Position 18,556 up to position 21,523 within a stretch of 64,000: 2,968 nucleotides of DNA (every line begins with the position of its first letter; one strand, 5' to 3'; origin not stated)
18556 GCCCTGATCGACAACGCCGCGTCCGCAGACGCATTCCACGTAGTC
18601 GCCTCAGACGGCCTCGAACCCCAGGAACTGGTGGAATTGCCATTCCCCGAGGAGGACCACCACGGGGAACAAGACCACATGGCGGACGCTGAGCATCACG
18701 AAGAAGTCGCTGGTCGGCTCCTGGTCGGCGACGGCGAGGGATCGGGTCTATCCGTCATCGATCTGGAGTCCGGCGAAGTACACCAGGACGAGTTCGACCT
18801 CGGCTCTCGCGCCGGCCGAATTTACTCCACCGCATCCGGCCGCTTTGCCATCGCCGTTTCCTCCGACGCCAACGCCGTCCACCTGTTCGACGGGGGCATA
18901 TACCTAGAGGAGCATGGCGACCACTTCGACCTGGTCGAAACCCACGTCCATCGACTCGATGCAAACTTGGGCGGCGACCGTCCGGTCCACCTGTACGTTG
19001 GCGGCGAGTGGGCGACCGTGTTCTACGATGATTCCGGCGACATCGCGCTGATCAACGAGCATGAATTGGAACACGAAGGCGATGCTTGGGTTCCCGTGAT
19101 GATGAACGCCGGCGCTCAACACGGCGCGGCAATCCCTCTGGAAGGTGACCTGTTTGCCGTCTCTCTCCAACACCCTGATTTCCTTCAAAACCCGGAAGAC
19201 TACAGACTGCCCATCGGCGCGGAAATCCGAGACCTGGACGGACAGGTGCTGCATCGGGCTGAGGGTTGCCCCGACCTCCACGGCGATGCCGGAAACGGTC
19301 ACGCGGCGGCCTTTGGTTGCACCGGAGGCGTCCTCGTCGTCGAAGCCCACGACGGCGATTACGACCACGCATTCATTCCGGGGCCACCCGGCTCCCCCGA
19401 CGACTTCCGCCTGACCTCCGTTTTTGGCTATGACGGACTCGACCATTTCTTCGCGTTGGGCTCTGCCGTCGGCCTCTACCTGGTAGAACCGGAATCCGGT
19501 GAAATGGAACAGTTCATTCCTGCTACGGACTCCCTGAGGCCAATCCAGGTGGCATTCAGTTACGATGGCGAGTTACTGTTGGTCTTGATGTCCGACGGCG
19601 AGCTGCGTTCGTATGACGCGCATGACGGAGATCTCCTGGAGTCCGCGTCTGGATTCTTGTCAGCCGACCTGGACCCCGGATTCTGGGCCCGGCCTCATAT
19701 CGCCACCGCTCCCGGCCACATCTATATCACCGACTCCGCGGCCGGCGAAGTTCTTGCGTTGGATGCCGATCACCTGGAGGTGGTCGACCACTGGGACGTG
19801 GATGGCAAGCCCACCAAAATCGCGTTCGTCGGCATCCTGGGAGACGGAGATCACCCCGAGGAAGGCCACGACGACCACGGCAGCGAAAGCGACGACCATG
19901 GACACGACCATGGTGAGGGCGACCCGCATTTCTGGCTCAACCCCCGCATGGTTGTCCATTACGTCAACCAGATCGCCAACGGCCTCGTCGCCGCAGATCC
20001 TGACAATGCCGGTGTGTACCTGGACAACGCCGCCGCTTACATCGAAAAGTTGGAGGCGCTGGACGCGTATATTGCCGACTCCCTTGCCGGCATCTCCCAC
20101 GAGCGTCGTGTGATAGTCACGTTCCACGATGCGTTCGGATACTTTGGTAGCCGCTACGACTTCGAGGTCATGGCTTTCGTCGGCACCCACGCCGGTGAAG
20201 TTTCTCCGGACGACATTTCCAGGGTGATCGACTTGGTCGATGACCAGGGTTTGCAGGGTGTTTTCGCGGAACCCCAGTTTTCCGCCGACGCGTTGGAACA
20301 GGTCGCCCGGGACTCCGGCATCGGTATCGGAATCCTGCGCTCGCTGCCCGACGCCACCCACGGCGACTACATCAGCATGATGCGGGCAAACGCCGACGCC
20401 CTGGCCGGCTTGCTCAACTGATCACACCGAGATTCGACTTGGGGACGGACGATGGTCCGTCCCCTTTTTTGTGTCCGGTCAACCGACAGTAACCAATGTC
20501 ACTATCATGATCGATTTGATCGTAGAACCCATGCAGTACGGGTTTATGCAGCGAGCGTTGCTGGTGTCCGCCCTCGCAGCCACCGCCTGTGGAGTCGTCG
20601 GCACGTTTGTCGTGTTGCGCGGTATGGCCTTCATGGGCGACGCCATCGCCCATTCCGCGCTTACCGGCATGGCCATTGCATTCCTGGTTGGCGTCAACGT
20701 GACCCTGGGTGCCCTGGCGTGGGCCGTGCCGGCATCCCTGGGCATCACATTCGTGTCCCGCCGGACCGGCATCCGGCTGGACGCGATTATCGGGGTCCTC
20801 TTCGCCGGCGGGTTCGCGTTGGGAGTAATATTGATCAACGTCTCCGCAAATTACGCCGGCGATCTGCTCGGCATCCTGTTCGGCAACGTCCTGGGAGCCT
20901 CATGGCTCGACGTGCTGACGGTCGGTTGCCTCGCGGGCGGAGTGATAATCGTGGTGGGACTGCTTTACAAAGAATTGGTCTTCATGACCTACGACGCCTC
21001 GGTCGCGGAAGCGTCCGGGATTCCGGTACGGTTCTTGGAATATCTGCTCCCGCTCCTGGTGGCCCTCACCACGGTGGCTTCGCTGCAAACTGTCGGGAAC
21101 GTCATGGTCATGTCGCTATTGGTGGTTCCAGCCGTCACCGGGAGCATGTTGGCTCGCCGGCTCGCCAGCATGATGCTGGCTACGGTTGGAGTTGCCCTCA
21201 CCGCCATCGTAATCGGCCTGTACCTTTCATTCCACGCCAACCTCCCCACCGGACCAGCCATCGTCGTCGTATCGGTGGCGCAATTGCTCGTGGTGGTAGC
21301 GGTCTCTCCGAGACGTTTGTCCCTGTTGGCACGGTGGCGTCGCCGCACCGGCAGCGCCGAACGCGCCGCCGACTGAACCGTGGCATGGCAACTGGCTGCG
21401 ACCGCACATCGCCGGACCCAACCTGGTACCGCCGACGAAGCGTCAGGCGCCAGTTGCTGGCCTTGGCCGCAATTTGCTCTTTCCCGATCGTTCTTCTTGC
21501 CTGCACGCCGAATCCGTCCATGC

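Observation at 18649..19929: ZnuA-type zinc-binding lipoprotein with an approx 380-aa beta-propeller-like module inserted inside its His-rich loop (possible built-in AztD/ZinT-like metallochaperone)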

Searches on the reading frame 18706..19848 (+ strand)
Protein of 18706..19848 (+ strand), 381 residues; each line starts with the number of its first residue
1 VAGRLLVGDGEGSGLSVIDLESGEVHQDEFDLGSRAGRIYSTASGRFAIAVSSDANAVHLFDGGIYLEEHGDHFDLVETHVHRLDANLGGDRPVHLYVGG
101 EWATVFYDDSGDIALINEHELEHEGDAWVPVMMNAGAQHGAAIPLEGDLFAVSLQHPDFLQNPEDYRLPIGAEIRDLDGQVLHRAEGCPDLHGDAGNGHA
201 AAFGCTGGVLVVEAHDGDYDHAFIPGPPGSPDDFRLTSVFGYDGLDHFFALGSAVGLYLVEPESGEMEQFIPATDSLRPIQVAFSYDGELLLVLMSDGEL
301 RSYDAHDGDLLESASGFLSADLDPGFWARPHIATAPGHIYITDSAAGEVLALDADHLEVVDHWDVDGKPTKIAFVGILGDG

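Call 4: search_protein_families(library=ncbifam, proteins=[window:18706-19848:+], max_evalue=0.1)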
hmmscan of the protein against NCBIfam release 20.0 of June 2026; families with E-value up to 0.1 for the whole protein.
window:18706-19848:+ (381 aa): 3 families
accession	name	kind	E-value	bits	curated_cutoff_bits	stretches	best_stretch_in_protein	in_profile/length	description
NF038015.2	AztD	exception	6.3e-39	133.7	400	1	9-375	3-354/356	zinc metallochaperone AztD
TIGR03866.1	PQQ_ABC_repeats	subfamily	0.0031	16.6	287.3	0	5-63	13-70/310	PQQ-dependent catabolism-associated beta-propeller protein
NF011299.0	PRK14711.1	equivalog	0.056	13.2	361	0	36-82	37-81/201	urease accessory protein UreE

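Call 5: search_protein_families(library=pfam, proteins=[window:18706-19848:+], max_evalue=0.1)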
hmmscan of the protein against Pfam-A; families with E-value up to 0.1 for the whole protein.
window:18706-19848:+ (381 aa): 3 families
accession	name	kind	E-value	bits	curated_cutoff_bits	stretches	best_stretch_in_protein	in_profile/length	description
PF12894.13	ANAPC4_WD40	-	0.00031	21.4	22.9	1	281-314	43-76/91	Anaphase-promoting complex subunit 4 WD40 domain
PF24807.1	WD40_CDC20-Fz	-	0.041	13.6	200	1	249-314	23-89/292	CDC20/Fizzy WD40 domain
PF11094.13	UL11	-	0.078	13.3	21.4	0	342-361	20-37/39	Membrane-associated tegument protein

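Call 8: search_solved_structures(query=window:18706-19848:+, max_evalue=0.01, show_alignments=2)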
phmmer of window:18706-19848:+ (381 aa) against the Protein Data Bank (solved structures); distinct sequences matched with E-value up to 0.01: 3.
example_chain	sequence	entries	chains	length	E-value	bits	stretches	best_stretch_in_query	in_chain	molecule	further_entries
6ck1_B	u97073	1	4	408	2.9e-29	105.5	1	4-377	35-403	A1B2F4 protein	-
6cmk_B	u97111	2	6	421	1.3e-27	100.1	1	2-377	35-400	AztD protein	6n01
3vgz_A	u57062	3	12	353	0.0017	20.7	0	280-355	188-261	Uncharacterized protein YncE | PQQ-dependent catabolism-associated beta-propeller protein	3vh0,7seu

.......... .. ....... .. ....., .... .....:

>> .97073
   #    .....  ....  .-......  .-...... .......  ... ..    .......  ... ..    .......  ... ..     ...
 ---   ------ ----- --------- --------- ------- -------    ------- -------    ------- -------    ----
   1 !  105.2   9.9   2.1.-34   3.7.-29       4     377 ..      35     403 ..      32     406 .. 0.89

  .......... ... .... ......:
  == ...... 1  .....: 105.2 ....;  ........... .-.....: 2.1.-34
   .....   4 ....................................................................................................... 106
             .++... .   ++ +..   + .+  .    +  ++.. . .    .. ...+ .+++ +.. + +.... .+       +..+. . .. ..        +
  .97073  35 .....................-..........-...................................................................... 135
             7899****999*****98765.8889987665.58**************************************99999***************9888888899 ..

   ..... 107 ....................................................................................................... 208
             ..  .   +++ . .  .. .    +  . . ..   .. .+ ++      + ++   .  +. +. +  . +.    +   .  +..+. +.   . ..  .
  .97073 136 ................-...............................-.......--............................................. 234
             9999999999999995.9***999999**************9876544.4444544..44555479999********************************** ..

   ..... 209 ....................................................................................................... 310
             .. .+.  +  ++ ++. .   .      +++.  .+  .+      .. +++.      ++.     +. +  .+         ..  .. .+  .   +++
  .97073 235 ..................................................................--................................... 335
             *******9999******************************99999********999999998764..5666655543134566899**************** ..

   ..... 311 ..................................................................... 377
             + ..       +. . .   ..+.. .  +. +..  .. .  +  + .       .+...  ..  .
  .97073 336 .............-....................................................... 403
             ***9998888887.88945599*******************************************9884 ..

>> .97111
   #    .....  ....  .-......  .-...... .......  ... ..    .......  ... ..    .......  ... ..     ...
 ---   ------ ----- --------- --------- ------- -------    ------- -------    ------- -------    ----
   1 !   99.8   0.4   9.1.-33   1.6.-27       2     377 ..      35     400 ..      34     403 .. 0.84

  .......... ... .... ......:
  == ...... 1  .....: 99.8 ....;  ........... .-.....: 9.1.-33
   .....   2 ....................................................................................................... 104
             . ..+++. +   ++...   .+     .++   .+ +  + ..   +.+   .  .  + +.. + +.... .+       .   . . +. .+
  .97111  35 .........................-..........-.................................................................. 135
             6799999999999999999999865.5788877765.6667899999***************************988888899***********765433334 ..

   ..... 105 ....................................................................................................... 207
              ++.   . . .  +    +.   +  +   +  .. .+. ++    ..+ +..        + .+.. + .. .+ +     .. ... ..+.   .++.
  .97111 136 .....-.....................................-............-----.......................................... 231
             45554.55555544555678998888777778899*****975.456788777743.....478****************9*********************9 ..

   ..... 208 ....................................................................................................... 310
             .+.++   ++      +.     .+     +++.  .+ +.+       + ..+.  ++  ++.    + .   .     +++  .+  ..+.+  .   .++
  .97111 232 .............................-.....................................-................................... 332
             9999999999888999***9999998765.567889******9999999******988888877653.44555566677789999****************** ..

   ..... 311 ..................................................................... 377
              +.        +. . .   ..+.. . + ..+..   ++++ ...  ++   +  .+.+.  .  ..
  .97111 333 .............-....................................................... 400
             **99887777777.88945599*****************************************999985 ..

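Call 22: search_protein_representatives(protein=window:18706-19848:+)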
Query: 381 residues. Proteins with E-value up to 0.001 (for the whole library): 752; up to 1e-10: 412; up to 1e-30: 66. The best 150 are listed.
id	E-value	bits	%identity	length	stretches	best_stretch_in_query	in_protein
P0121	1.2e-175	600.8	72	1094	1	2-380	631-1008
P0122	1.2e-155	535.0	61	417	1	1-379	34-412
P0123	3.1e-147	507.2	67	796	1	1-381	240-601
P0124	1.4e-136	472.1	35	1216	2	2-378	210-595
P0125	8.8e-131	453.1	73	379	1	2-272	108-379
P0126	1.7e-127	442.2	53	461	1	1-378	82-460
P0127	5.1e-96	338.6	65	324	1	154-380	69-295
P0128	4.3e-82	292.7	41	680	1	3-380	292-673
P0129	9.2e-82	291.6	66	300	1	2-197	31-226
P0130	1.9e-77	277.4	73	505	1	2-173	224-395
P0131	5.4e-74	266.0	48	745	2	154-378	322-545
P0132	2.4e-72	260.6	40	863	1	2-379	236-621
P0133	1.3e-67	245.0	36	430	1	3-379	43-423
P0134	1.2e-66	241.8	75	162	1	84-229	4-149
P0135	2.0e-66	241.1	71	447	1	2-171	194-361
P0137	2.2e-64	234.4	38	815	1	2-379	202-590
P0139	5.6e-61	223.2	36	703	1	2-378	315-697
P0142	9.6e-59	215.8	36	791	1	2-377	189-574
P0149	3.2e-44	168.0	32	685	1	4-379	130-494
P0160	1.0e-35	140.0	33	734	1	3-377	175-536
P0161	1.1e-35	139.9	34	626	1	4-379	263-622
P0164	5.3e-35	137.7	32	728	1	2-376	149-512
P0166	1.7e-34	136.0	31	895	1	4-380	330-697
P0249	1.4e-24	103.3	27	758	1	4-378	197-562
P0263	1.1e-23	100.4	34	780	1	3-373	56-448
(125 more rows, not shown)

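Call 25: list_cluster_members(proteins=[P0123, P0124, P0132, P0137, P0142, P0149, P0160, P0164, P0166, P0249])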
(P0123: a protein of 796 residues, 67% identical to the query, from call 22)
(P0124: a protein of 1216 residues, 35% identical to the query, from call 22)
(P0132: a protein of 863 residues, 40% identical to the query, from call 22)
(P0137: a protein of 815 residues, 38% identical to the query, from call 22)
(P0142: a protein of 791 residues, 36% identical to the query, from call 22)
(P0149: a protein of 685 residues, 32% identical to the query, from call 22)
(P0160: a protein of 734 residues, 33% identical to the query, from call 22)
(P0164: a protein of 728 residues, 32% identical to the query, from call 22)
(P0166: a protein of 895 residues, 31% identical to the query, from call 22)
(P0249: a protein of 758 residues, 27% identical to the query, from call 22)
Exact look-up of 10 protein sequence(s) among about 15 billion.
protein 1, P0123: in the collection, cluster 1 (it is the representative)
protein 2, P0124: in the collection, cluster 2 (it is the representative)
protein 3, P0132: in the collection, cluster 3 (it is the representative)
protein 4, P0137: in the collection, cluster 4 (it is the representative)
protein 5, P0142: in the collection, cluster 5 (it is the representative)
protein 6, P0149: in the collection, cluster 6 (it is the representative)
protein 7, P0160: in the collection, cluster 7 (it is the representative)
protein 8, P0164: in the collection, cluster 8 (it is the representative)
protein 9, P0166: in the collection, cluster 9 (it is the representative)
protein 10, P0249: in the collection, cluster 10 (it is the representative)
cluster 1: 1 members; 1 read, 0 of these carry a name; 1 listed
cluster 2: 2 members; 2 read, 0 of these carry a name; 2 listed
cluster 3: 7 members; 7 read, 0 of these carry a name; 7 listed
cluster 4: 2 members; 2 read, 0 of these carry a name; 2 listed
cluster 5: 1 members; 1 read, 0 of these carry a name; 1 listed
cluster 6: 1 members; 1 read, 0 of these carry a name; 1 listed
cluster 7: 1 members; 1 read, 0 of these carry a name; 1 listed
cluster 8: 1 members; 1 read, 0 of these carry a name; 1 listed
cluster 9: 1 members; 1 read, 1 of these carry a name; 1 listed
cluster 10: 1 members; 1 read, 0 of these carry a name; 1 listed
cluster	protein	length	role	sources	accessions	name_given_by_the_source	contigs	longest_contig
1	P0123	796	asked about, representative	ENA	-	-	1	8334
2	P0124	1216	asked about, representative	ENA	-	-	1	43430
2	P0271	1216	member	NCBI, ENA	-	-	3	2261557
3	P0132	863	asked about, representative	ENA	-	-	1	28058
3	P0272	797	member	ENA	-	-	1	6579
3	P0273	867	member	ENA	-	-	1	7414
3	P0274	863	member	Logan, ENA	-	-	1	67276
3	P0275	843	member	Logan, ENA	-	-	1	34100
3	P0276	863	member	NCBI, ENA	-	-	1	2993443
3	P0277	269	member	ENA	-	-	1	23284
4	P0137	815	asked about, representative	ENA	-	-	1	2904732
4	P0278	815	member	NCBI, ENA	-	-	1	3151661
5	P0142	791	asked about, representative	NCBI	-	-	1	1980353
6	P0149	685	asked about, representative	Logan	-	-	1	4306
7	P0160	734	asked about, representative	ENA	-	-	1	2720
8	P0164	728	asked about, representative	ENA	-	-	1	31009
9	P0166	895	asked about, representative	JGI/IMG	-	ABC-type Zn uptake system ZnuABC Zn-binding protein ZnuA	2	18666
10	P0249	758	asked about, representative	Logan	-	-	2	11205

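Call 33: search_protein_families(library=pfam, proteins=[P0121, P0122, P0126, P0128, P0139, P0124, P0166, P0161, P0263], max_evalue=0.001)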
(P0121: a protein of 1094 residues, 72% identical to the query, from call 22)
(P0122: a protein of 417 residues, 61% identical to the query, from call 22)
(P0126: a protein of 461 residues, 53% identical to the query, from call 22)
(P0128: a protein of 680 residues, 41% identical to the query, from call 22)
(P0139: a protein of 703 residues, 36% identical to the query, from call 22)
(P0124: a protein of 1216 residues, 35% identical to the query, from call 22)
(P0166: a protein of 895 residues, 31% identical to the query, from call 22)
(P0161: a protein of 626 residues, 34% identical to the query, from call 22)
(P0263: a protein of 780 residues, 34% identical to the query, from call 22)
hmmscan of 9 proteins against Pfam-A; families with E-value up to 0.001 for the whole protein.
P0121 (1094 aa): 0 families

P0122 (417 aa): 0 families

P0126 (461 aa): 0 families

P0128 (680 aa): 0 families

P0139 (703 aa): 0 families

P0124 (1216 aa): 8 families
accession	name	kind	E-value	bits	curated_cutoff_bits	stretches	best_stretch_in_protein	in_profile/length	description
PF01297.22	ZnuA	-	1.8e-77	260.8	29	2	1022-1213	81-263/263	Zinc-uptake complex component A periplasmic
PF08450.18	SGL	-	4e-09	36.9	26.3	0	413-530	52-164/246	SMP-30/Gluconolactonase/LRE-like region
PF13360.13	PQQ_2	-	1e-05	25.8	27.6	0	506-639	115-226/233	Outer membrane protein assembly factor BamB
PF12894.13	ANAPC4_WD40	-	3.8e-05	24.3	22.9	0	485-539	26-80/91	Anaphase-promoting complex subunit 4 WD40 domain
PF13570.13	Beta-prop_ACSF4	-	0.00012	22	133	0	502-543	52-95/329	Beta-alanine-activating enzyme, beta-propeller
PF25174.1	Beta-prop_THOC3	-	0.00018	21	305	0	497-607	88-192/272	THOC3 beta-propeller domain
PF24796.1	WDR55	-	0.00076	19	200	0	496-536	52-92/296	WDR55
PF02239.22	Cytochrom_D1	-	0.001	18.2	25.5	0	478-534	17-72/368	Cytochrome D1 heme domain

P0166 (895 aa): 2 families
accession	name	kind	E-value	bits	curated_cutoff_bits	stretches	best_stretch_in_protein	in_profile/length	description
PF01297.22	ZnuA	-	4.2e-85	285.8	29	2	705-893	86-263/263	Zinc-uptake complex component A periplasmic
PF09223.17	ZinT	-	1.8e-10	41.4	27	1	128-281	18-175/181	ZinT (YodA) periplasmic lipocalin-like zinc-recruitment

P0161 (626 aa): 1 family
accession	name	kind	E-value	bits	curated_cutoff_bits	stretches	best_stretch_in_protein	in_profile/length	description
PF09223.17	ZinT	-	8.2e-19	68.6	27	1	52-212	12-175/181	ZinT (YodA) periplasmic lipocalin-like zinc-recruitment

P0263 (780 aa): 2 families
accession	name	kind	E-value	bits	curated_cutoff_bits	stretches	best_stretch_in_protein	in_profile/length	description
PF13860.13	FlgD_ig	-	5.2e-08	33.2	27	1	705-765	17-73/79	FlgD Ig-like domain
PF18962.6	Por_Secre_tail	-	5.9e-05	23.7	27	0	692-778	2-75/75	Secretion system C-terminal sorting domain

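Call 48: search_solved_structures(query=P0121, max_evalue=0.01)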
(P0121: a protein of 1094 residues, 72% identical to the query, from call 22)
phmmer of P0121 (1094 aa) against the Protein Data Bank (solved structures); distinct sequences matched with E-value up to 0.01: 3.
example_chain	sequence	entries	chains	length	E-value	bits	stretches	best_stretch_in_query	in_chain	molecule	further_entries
6ck1_B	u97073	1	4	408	5.6e-33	117.1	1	666-1006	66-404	A1B2F4 protein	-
6cmk_B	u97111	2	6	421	5.7e-28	100.5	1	633-1021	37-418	AztD protein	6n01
3vgz_A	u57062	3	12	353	1.7e-06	29.4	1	910-994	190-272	Uncharacterized protein YncE | PQQ-dependent catabolism-associated beta-propeller protein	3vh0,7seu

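Call 56: find_homologous_proteins(query=A2, max_evalue=1e-20)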
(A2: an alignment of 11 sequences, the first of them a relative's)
Query A2 (11 sequences) (728 aa, profile of the alignment): 186 proteins with E <= 1e-20 among 8000 candidates; the best 120 are listed.
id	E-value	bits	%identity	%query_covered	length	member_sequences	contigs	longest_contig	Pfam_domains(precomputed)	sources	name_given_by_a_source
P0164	1.6e-293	994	100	100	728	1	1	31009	PF01297.23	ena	-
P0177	3.2e-290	983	47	95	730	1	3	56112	PF01297.23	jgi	-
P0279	5.1e-290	982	47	95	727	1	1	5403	PF01297.23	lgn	-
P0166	1.2e-283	961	44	82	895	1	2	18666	PF01297.23,PF09223.18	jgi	jgi:ABC-type Zn uptake system ZnuABC Zn-binding protein ZnuA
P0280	5.4e-280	949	47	95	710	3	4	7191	PF01297.23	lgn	-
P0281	1.1e-279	948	68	99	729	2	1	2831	PF01297.23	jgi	jgi:ABC-type Zn uptake system ZnuABC Zn-binding protein ZnuA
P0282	2.2e-279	947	46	95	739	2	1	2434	PF01297.23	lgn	-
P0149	3.3e-279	946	43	95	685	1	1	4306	PF01297.23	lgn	-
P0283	1.2e-272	925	46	96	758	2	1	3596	PF01297.23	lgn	-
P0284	7.6e-271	919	45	99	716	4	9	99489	PF01297.23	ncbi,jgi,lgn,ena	jgi:ABC-type Zn uptake system ZnuABC Zn-binding protein ZnuA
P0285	6.8e-270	916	47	82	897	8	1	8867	PF01297.23,PF09223.18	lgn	-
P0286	1.1e-269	915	47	95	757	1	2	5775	PF01297.23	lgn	-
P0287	8.6e-269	912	45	84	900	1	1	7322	PF01297.23,PF09223.18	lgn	-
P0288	4.2e-267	906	48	95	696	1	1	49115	PF01297.23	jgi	jgi:ABC-type Zn uptake system ZnuABC Zn-binding protein ZnuA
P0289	1.7e-266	904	46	95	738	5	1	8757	PF01297.23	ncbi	-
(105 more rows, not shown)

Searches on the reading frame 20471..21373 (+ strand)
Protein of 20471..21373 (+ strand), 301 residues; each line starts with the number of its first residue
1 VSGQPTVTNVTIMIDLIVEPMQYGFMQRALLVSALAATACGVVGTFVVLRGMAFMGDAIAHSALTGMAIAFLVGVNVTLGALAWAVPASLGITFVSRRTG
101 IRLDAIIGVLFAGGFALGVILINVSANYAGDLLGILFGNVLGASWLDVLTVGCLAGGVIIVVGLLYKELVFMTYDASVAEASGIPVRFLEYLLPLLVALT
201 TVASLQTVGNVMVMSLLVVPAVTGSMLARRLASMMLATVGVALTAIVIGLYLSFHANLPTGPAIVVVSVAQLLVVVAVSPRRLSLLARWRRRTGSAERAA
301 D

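Call 4: search_protein_families(library=ncbifam, proteins=[window:20471-21373:+], max_evalue=0.1)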
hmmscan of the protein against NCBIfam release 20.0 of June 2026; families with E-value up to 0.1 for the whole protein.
window:20471-21373:+ (301 aa): 4 families
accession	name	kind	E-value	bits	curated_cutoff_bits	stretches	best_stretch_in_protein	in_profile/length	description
NF040871.1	AztB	equivalog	5.5e-62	209.8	280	1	16-267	2-253/254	zinc ABC transporter permease AztB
TIGR03770.1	anch_rpt_perm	equivalog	1.3e-55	189.1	296.8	1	19-276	11-267/270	anchored repeat-type ABC transporter permease subunit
NF040927.1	ABC_perm_SloB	subfamily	2.9e-54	184.6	460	1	19-282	5-267/271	metal ABC transporter permease subunit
NF007089.0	PRK09543.1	equivalog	5.9e-32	111.3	284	1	31-277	10-254/261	zinc ABC transporter permease subunit ZnuB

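Call 5: search_protein_families(library=pfam, proteins=[window:20471-21373:+], max_evalue=0.1)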
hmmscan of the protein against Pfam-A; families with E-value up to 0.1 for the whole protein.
window:20471-21373:+ (301 aa): 2 families
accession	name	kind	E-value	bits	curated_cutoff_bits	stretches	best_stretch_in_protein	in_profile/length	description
PF00950.22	ABC-3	-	6.8e-67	226.1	20.1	1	22-278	1-257/258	ABC 3 transport family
PF01032.23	FecCD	-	0.0026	17.3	26.5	1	63-273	83-306/311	FecCD transport family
